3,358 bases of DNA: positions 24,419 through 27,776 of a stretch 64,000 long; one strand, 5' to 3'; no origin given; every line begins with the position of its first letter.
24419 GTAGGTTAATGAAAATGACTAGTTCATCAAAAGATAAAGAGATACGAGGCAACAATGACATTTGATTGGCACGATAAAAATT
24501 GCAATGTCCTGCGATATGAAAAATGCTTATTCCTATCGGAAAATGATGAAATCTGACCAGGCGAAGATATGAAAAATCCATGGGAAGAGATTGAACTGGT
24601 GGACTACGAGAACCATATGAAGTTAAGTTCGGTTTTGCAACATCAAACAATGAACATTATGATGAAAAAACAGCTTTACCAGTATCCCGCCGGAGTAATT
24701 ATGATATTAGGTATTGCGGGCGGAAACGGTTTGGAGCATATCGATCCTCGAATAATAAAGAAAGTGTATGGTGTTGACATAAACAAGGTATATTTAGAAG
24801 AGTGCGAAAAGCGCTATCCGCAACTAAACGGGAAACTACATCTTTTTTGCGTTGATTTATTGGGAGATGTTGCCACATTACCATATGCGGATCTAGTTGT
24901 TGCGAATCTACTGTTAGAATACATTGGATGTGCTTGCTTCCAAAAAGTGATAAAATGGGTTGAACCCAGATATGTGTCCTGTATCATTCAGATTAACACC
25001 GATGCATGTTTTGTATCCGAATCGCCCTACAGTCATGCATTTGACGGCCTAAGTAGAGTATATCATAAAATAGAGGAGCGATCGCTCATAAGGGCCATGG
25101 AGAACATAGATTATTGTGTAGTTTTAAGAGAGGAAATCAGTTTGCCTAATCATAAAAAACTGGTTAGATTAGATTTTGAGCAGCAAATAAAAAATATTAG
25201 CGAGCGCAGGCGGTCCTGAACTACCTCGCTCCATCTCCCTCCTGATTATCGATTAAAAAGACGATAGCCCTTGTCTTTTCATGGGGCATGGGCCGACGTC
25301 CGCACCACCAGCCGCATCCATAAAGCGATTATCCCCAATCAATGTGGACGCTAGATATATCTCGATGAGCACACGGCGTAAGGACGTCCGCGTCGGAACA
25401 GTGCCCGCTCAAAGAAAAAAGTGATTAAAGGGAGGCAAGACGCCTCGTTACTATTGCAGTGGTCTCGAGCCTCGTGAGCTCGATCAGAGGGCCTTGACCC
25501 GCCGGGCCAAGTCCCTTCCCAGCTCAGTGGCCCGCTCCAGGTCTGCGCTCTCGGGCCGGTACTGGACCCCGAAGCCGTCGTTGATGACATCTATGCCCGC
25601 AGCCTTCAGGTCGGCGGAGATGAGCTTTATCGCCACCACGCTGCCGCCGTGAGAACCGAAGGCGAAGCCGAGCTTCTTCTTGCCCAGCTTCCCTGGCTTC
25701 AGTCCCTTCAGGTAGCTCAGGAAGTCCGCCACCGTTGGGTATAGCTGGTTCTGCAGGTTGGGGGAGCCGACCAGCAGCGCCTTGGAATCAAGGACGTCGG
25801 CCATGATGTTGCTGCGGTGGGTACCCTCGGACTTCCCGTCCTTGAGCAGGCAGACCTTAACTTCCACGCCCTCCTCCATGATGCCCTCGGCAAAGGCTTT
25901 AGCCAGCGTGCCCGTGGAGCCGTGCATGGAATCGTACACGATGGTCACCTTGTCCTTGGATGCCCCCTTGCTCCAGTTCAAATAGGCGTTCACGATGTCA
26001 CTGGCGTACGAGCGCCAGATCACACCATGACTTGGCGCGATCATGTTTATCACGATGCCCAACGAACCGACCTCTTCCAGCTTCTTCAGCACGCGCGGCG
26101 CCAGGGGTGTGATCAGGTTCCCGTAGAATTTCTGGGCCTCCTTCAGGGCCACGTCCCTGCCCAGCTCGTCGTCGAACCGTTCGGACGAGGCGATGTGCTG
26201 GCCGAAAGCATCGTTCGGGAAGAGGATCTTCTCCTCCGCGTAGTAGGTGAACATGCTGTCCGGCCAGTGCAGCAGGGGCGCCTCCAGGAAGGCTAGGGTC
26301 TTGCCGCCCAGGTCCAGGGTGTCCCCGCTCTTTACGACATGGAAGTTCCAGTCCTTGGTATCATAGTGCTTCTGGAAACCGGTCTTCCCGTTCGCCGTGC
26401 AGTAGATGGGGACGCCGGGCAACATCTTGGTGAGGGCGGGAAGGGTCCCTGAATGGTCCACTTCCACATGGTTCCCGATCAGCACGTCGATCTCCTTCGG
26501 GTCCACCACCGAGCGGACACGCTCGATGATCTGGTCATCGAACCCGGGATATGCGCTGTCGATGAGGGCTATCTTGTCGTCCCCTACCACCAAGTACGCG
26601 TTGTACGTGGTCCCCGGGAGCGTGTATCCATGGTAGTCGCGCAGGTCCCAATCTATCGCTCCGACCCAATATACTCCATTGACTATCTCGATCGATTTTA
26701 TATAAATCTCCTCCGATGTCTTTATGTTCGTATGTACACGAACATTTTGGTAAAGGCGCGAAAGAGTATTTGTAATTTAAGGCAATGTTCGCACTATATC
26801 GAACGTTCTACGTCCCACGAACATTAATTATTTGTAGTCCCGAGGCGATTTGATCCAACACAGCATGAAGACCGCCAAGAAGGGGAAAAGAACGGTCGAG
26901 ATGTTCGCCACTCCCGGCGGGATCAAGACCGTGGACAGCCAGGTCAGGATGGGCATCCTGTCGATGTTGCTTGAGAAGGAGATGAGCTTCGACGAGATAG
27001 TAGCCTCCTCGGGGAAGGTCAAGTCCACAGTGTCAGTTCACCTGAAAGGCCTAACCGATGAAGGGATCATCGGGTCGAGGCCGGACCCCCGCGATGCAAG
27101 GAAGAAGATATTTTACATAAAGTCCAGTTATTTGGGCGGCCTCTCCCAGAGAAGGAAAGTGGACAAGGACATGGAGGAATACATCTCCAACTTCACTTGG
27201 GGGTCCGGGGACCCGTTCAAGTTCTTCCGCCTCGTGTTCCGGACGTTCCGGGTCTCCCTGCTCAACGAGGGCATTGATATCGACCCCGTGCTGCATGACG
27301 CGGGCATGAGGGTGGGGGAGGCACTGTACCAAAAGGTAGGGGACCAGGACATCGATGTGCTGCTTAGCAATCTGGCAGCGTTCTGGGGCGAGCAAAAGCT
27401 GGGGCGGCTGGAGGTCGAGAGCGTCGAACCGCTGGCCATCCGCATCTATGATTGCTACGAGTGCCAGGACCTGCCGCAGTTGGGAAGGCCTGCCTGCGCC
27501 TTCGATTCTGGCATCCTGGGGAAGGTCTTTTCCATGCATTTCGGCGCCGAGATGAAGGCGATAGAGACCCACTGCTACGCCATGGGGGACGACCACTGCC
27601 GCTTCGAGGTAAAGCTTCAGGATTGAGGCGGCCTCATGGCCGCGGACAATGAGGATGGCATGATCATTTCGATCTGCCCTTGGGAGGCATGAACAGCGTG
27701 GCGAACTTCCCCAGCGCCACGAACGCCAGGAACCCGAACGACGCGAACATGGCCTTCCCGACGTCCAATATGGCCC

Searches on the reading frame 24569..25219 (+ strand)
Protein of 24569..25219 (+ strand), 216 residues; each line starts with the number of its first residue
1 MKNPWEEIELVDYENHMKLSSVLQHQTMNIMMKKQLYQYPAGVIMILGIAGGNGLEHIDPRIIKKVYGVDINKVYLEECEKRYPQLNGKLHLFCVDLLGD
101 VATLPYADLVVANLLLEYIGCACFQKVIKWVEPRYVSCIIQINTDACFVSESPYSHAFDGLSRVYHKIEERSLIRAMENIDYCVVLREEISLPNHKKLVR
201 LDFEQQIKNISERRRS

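Call 35: search_protein_families(library=pfam, proteins=[window:24569-25219:+], max_evalue=0.001)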
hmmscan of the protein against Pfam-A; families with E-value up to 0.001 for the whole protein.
window:24569-25219:+ (216 aa): 1 family
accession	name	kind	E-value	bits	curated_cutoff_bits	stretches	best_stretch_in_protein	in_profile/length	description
PF13649.12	Methyltransf_25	-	0.00043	21.4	27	1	47-128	4-86/97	Methyltransferase domain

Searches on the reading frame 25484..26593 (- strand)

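Call 35: search_protein_families(library=pfam, proteins=[window:25484-26593:-], max_evalue=0.001)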
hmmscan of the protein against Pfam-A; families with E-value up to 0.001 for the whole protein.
window:25484-26593:- (369 aa): 3 families
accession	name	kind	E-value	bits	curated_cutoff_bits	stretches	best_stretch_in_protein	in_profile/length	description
PF19583.5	ODP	-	3.5e-17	63.4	27.2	1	2-190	8-194/194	ODP family beta lactamase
PF00258.30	Flavodoxin_1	-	1.4e-16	61.4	25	1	218-357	1-141/143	Flavodoxin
PF00753.33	Lactamase_B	-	1.3e-08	35.5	22.7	1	2-135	11-156/196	Metallo-beta-lactamase superfamily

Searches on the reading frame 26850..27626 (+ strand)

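Call 35: search_protein_families(library=pfam, proteins=[window:26850-27626:+], max_evalue=0.001)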
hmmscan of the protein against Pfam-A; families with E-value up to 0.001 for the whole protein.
window:26850-27626:+ (258 aa): 4 families
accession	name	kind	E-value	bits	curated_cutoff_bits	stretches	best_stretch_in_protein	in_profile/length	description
PF02830.23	V4R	-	2.6e-20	72.7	31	1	196-255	2-61/62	V4R domain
PF01022.26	HTH_5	-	1.6e-08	34.8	22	1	31-74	2-45/47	Bacterial regulatory protein, arsR family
PF12802.13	MarR_2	-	0.00022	21.7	27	1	34-84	8-60/61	MarR family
PF01047.28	MarR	-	0.00078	19.7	24.6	0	44-85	17-58/59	MarR family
